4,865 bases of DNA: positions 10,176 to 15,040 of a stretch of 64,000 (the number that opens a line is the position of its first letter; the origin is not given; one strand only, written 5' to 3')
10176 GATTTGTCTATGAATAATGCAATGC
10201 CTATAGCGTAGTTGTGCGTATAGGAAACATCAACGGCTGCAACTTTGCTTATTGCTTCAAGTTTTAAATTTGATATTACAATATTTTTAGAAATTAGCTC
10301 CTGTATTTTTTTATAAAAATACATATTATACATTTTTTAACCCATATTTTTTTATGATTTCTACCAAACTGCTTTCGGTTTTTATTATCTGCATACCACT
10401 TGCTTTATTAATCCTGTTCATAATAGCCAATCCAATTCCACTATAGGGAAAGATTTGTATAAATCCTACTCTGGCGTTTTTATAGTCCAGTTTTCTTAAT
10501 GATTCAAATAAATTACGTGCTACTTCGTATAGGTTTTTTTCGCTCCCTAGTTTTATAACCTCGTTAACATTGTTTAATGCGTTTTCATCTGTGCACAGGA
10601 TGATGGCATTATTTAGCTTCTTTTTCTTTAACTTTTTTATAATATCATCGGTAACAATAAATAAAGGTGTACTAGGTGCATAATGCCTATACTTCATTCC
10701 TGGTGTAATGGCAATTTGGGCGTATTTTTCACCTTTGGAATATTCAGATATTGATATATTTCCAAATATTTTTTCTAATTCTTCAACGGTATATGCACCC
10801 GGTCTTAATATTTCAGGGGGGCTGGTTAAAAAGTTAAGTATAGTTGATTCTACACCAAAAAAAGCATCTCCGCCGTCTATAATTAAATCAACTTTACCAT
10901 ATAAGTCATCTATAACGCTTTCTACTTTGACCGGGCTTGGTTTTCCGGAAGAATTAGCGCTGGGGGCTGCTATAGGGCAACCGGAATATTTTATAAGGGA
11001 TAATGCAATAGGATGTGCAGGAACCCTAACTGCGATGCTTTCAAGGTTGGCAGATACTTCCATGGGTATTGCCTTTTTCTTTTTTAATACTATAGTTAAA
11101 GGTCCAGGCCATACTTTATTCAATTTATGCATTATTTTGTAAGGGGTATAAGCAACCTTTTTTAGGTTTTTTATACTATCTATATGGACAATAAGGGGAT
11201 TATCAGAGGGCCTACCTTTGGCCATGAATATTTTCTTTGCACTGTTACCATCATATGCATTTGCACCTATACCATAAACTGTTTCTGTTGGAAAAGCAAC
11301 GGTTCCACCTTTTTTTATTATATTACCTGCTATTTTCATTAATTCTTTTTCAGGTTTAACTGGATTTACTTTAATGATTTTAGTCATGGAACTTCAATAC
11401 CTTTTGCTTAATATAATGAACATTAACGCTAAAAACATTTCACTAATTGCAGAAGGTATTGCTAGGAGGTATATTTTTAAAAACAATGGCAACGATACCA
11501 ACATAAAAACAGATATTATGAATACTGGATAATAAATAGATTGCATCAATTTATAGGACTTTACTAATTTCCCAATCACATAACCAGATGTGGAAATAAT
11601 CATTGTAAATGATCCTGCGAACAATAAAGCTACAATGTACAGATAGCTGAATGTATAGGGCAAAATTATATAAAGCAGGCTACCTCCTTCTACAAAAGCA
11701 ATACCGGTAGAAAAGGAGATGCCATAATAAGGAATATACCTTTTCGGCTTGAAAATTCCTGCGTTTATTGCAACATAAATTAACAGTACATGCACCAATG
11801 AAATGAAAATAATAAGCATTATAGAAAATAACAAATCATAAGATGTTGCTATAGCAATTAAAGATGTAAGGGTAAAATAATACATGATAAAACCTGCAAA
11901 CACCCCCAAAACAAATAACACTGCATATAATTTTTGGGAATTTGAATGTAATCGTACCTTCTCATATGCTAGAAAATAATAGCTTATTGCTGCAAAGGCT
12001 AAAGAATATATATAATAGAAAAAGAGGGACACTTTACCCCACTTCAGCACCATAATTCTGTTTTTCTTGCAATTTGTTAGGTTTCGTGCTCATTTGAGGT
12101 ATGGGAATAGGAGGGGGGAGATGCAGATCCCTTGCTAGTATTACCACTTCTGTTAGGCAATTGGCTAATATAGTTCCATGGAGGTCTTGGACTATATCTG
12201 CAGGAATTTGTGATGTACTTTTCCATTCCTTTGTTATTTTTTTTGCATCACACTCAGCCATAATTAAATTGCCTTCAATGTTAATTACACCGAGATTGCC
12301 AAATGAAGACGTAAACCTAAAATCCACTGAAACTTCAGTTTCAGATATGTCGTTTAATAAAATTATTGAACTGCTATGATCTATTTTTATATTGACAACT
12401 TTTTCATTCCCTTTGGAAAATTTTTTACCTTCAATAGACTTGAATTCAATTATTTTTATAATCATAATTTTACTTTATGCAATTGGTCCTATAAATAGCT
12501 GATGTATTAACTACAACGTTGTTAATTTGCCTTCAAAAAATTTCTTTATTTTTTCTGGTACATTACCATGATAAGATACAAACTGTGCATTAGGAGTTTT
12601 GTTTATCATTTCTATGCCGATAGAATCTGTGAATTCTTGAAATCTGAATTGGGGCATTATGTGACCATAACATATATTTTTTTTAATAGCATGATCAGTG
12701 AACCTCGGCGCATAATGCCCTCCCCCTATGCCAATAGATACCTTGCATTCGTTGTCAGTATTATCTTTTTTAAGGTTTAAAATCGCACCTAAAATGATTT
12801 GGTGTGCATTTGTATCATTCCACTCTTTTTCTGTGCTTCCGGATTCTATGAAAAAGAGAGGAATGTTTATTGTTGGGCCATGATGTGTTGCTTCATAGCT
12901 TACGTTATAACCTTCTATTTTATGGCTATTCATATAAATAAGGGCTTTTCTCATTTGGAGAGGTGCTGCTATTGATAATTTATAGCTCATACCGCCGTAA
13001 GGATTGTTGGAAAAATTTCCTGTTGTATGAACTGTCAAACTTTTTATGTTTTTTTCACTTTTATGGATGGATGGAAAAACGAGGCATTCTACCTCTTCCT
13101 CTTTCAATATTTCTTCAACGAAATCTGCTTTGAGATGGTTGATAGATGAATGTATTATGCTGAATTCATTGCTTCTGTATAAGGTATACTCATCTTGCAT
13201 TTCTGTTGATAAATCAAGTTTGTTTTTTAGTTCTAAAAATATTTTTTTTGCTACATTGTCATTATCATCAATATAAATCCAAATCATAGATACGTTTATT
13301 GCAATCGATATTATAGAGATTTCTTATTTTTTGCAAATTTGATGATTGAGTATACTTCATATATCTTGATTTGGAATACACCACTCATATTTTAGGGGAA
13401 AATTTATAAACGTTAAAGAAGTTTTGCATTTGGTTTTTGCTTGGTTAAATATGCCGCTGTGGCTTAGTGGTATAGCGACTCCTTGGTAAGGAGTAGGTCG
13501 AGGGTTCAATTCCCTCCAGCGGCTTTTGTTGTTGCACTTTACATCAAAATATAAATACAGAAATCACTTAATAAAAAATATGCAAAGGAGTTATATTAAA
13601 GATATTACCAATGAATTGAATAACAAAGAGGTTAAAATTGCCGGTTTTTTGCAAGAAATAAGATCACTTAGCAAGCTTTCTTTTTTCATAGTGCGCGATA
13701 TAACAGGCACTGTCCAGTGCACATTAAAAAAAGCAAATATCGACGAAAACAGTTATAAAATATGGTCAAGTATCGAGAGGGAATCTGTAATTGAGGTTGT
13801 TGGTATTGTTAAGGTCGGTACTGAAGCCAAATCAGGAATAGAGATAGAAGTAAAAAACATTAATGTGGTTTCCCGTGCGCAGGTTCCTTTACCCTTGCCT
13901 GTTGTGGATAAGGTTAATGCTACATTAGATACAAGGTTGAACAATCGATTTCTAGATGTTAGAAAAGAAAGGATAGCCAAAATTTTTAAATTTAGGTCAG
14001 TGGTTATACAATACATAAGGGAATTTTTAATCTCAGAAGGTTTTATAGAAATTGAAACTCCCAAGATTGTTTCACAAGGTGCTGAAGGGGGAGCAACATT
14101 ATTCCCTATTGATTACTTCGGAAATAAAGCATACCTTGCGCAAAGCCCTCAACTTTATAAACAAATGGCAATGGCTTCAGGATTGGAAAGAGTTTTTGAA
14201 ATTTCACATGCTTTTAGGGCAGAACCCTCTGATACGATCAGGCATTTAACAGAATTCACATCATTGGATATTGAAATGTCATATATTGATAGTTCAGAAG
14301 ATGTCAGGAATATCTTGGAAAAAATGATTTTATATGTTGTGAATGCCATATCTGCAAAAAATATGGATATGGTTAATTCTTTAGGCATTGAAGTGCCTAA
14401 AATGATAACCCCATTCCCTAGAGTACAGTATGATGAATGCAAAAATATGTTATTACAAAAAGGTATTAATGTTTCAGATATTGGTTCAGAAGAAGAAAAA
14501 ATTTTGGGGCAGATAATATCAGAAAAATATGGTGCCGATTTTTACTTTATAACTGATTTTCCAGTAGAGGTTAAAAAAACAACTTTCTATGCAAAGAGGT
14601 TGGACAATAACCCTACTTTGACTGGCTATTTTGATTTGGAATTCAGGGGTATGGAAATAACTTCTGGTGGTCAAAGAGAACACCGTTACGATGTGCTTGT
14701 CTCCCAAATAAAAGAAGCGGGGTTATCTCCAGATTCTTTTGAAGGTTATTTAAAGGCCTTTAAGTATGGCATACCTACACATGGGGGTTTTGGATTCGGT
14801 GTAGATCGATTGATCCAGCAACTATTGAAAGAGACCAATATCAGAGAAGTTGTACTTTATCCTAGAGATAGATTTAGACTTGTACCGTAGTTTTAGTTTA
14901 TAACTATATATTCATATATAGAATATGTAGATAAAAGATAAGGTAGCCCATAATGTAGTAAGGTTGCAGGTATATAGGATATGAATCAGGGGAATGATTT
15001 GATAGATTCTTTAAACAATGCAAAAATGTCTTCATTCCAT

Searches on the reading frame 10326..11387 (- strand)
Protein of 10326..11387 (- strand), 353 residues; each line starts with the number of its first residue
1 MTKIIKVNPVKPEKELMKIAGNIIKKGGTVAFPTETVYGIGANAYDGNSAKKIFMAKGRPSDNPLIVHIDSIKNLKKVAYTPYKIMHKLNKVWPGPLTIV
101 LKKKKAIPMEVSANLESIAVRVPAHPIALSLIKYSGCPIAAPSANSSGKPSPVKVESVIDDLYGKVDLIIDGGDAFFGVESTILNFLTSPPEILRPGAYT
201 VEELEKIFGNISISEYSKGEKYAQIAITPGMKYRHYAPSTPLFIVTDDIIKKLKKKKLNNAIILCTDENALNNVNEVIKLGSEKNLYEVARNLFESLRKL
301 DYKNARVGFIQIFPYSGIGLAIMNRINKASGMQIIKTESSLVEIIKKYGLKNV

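Call 72: search_protein_families(library=pfam, proteins=[window:10326-11387:-], max_evalue=0.0001)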
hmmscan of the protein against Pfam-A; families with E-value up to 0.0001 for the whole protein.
window:10326-11387:- (353 aa): 2 families
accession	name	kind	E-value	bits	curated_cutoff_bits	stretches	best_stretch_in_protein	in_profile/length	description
PF01300.24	Sua5_yciO_yrdC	-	3.3e-56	190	25.1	1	23-197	2-178/178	Telomere recombination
PF03481.19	Sua5_C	-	5.2e-30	105.2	22.9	1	200-331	2-136/136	Threonylcarbamoyl-AMP synthase, C-terminal domain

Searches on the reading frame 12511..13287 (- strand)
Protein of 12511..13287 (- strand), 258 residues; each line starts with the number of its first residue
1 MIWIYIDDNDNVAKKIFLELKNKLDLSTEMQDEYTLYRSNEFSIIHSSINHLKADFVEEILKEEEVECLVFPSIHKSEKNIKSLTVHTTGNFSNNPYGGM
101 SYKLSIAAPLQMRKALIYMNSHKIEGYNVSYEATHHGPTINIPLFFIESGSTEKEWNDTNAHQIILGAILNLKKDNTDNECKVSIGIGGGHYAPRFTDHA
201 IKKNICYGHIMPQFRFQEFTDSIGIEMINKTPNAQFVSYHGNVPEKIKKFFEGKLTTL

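Call 36: search_protein_families(library=pfam, proteins=[window:12511-13287:-], max_evalue=0.001)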
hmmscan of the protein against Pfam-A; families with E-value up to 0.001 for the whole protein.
window:12511-13287:- (258 aa): 1 family
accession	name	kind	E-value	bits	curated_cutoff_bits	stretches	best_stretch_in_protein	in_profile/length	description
PF04414.18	tRNA_deacylase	-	4e-58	196.7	33.6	1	63-241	2-182/205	D-aminoacyl-tRNA deacylase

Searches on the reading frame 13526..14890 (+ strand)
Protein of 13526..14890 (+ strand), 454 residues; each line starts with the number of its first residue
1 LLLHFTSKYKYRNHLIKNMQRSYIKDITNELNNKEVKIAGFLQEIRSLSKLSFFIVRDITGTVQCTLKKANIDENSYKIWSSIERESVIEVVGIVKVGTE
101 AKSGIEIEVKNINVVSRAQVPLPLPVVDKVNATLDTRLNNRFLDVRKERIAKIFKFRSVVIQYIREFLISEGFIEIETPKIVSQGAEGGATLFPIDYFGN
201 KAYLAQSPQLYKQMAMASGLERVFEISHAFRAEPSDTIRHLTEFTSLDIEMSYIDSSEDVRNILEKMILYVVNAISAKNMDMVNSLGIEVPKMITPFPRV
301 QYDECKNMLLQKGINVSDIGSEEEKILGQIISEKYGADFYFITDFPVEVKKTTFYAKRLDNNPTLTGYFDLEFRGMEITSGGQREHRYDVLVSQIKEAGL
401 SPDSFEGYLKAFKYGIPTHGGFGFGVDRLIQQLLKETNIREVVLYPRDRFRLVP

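Call 36: search_protein_families(library=pfam, proteins=[window:13526-14890:+], max_evalue=0.001)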
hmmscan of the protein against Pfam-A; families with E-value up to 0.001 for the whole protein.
window:13526-14890:+ (454 aa): 2 families
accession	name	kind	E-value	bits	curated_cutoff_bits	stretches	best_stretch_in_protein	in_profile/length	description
PF00152.25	tRNA-synt_2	-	9.8e-92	307.7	25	1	135-448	3-307/308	tRNA synthetases class II (D, K and N)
PF01336.31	tRNA_anti-codon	-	1.7e-12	47.6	27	1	36-114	1-74/75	OB-fold nucleic acid binding domain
